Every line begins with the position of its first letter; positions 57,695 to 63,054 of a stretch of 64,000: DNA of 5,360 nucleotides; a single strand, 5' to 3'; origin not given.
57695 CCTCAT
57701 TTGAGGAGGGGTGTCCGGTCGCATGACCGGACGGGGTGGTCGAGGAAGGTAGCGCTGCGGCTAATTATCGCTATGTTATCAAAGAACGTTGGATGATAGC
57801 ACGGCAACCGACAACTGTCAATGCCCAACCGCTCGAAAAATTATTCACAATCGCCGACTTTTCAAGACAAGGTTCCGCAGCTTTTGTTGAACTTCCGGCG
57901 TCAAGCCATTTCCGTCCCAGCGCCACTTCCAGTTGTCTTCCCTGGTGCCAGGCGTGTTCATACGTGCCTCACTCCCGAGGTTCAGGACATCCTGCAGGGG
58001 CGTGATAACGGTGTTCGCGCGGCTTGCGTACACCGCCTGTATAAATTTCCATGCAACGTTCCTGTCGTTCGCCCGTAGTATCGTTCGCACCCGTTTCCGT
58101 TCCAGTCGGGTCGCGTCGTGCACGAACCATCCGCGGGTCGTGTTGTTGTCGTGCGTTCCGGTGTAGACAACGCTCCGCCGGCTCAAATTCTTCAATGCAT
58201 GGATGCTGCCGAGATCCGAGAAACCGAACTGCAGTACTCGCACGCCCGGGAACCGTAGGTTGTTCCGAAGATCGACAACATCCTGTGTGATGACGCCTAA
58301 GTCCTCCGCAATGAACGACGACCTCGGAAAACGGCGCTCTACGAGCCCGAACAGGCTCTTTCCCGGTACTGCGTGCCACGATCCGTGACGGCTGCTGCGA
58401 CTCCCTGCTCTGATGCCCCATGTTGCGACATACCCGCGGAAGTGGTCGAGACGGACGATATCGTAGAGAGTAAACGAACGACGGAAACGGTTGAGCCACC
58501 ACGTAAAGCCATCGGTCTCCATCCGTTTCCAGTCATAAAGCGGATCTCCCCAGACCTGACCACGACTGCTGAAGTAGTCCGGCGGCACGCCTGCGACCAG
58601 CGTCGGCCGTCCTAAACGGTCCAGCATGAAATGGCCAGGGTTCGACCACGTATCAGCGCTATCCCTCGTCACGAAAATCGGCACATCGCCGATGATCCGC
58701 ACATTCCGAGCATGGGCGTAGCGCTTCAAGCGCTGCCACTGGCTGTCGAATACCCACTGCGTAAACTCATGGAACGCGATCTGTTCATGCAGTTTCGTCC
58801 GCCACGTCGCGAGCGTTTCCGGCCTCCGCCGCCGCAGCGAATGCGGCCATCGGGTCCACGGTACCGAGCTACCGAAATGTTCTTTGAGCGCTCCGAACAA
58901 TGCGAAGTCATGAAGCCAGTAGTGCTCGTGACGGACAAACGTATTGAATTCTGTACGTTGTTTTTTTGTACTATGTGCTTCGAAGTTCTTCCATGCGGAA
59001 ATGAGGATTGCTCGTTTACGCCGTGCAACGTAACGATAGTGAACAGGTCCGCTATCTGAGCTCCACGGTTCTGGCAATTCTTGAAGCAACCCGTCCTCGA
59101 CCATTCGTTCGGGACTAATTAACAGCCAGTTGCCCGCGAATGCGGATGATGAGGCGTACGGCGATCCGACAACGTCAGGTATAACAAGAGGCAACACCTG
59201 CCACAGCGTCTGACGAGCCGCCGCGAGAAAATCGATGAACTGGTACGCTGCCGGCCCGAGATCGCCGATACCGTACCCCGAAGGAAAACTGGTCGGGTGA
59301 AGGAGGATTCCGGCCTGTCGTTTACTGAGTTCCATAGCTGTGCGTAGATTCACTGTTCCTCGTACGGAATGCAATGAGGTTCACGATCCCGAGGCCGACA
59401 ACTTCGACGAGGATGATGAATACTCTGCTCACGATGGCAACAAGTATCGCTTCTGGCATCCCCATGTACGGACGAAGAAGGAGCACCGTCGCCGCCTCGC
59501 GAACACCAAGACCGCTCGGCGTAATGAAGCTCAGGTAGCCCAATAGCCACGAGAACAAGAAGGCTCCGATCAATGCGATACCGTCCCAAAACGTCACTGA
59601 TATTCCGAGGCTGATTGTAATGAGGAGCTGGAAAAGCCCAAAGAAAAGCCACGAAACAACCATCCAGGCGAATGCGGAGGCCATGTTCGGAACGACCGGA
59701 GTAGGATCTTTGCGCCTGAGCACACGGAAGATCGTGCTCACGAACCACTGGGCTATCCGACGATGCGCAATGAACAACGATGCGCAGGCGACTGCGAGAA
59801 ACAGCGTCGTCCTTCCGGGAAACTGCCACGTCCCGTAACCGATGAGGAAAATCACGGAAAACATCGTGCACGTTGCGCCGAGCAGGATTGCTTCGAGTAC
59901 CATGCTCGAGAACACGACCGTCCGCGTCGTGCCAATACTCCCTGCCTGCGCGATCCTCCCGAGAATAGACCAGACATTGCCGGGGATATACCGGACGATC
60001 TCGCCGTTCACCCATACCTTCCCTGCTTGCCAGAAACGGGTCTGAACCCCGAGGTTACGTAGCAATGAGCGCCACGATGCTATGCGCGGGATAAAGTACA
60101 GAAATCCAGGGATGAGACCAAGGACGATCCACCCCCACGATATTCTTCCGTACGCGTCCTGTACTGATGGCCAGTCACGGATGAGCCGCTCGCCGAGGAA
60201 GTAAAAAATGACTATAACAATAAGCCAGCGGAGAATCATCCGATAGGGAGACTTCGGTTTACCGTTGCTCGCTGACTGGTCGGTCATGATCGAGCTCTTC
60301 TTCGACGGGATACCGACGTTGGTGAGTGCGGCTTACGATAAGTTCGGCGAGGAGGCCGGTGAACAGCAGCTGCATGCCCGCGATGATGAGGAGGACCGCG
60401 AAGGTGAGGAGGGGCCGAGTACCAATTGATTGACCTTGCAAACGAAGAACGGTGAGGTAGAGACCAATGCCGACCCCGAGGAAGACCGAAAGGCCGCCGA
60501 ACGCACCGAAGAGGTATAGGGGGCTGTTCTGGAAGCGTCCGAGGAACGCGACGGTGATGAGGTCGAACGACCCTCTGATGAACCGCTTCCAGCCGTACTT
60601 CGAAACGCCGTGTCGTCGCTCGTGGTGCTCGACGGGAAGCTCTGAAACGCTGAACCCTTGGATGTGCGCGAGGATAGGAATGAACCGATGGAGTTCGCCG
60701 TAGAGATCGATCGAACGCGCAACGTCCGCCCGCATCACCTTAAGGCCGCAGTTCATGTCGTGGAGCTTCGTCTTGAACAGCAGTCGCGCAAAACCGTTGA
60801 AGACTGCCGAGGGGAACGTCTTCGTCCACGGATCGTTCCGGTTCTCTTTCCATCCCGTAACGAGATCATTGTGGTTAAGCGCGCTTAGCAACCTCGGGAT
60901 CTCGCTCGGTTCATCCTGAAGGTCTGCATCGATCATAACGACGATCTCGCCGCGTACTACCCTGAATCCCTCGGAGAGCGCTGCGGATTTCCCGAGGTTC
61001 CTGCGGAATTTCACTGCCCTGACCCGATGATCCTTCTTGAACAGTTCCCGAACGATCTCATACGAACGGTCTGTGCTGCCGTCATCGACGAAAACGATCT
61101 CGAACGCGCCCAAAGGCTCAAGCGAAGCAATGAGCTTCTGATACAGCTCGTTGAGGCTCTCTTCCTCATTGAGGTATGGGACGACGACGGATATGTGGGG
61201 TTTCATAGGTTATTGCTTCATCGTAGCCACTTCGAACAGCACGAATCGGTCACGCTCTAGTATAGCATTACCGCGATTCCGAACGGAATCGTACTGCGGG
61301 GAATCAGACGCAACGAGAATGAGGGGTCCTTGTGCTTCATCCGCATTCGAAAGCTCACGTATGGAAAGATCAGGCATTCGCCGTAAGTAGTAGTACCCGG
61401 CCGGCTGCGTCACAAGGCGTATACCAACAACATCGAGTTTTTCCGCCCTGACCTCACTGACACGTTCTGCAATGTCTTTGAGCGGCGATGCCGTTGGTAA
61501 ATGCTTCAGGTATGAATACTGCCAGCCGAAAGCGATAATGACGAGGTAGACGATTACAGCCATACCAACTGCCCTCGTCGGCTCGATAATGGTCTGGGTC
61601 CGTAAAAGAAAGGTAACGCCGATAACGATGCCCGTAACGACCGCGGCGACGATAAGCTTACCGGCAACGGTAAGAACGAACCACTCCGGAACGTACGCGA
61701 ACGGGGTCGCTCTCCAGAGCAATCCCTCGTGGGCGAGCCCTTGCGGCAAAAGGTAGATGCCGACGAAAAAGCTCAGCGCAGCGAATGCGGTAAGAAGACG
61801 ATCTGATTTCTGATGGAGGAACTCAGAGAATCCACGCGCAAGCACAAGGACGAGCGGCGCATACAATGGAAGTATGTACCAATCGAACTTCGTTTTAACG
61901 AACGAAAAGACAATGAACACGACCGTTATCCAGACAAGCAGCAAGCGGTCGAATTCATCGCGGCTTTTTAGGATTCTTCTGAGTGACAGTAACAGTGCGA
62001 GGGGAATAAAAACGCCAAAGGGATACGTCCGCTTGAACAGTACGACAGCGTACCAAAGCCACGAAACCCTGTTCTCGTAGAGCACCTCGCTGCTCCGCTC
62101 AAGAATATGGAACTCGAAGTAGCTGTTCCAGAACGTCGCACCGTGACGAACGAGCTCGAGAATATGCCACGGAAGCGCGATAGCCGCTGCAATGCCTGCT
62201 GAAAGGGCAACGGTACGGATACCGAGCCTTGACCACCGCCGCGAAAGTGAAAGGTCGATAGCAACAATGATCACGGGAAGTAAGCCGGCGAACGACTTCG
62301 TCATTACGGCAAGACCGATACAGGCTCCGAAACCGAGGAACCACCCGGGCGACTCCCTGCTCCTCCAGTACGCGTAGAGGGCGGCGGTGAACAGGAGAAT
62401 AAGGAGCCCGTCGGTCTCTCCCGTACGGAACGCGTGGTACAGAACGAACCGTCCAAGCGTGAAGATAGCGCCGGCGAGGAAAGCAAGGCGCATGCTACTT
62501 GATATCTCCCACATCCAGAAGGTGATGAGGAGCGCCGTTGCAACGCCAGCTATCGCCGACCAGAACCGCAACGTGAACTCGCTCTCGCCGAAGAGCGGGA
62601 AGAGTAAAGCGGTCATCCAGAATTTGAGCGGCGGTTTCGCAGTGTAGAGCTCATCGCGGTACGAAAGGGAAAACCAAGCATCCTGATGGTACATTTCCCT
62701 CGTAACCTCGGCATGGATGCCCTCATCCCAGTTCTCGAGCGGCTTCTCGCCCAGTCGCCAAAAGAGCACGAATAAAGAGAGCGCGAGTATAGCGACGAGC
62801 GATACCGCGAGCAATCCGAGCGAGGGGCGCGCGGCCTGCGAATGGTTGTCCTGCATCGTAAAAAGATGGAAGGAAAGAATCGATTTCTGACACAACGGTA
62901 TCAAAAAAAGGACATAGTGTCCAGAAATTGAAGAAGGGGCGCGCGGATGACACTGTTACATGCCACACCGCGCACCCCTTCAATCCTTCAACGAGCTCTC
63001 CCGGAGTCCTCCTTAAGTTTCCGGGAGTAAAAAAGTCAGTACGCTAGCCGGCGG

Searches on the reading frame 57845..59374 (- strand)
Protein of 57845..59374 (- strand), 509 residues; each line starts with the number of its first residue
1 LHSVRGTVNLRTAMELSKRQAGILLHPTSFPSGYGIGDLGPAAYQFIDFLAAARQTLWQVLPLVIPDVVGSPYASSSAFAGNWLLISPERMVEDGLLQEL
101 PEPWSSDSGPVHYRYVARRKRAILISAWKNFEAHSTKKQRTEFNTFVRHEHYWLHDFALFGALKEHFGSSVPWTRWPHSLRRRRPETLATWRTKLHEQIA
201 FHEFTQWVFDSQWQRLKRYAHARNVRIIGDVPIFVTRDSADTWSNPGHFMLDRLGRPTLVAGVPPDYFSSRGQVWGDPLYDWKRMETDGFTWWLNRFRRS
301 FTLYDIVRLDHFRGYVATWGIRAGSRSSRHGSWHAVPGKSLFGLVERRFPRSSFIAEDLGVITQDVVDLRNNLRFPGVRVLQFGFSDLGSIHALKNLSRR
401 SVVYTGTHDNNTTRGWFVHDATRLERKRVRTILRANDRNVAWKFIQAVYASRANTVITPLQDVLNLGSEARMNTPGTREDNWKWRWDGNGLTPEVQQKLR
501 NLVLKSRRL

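Call 26: search_protein_families(library=pfam, proteins=[window:57845-59374:-], max_evalue=0.00001)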
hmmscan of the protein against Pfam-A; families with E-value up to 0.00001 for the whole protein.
window:57845-59374:- (509 aa): 1 family
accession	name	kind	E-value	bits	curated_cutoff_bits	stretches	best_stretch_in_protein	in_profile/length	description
PF02446.23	Glyco_hydro_77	-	5.1e-161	537.1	25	1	25-487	1-460/465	4-alpha-glucanotransferase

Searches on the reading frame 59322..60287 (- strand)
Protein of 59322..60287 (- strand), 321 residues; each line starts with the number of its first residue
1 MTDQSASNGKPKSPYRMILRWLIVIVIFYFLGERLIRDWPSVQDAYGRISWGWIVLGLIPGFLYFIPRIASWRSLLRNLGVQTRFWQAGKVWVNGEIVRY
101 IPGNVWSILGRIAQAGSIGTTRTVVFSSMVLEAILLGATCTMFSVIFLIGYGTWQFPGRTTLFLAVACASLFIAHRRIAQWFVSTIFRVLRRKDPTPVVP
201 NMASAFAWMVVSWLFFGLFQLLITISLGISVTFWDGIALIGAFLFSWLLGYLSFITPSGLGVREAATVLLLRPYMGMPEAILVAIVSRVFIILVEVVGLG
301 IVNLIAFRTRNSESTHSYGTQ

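Call 26: search_protein_families(library=pfam, proteins=[window:59322-60287:-], max_evalue=0.00001)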
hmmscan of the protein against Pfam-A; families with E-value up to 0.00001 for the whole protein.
window:59322-60287:- (321 aa): 1 family
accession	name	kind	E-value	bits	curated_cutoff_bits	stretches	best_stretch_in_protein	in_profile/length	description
PF03706.18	LPG_synthase_TM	-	1.4e-12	48.1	33.4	1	18-293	2-296/302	Lysylphosphatidylglycerol synthase TM region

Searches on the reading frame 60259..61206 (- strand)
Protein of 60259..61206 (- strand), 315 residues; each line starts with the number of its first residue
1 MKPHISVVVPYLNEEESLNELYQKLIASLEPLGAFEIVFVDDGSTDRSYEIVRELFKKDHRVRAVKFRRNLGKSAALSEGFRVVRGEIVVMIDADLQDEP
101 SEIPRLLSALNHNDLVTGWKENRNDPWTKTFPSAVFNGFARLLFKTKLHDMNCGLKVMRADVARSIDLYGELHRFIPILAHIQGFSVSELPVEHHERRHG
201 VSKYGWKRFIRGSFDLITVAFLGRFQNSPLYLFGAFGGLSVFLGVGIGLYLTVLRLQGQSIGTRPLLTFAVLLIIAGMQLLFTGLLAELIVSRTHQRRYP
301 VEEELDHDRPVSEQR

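Call 26: search_protein_families(library=pfam, proteins=[window:60259-61206:-], max_evalue=0.00001)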
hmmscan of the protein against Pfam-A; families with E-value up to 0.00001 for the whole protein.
window:60259-61206:- (315 aa): 2 families
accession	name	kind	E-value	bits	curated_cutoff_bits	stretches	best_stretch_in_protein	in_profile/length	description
PF00535.33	Glycos_transf_2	-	1e-32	113.8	23.3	1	6-164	1-165/168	Glycosyl transferase family 2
PF13641.12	Glyco_tranf_2_3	-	2.7e-09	37.8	27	1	3-126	1-129/230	Glycosyltransferase like family 2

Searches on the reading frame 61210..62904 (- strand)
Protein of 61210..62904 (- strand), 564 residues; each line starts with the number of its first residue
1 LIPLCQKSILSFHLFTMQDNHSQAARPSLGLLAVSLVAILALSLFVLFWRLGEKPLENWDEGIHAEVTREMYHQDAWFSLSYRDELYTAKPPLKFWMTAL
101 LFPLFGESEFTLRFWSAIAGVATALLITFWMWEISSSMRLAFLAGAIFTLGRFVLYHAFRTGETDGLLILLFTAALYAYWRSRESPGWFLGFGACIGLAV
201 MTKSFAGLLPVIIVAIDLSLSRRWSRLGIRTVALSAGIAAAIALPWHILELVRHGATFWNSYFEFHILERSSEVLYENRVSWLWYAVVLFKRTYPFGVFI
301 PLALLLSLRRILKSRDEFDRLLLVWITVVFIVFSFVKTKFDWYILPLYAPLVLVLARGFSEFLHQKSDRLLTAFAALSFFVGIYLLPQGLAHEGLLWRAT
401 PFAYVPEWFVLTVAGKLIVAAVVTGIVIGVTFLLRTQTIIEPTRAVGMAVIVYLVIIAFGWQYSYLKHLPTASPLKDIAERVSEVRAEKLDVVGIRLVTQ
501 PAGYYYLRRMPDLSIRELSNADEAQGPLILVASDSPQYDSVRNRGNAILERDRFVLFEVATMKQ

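Call 26: search_protein_families(library=pfam, proteins=[window:61210-62904:-], max_evalue=0.00001)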
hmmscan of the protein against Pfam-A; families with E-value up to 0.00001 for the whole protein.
window:61210-62904:- (564 aa): 2 families
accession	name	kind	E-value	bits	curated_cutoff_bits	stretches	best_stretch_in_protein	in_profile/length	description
PF13231.12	PMT_2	-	2.6e-14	54.2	26.1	1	90-246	2-157/160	Dolichyl-phosphate-mannose-protein mannosyltransferase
PF02366.24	PMT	-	6.7e-13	49.2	22.7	1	38-249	2-233/245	Dolichyl-phosphate-mannose-protein mannosyltransferase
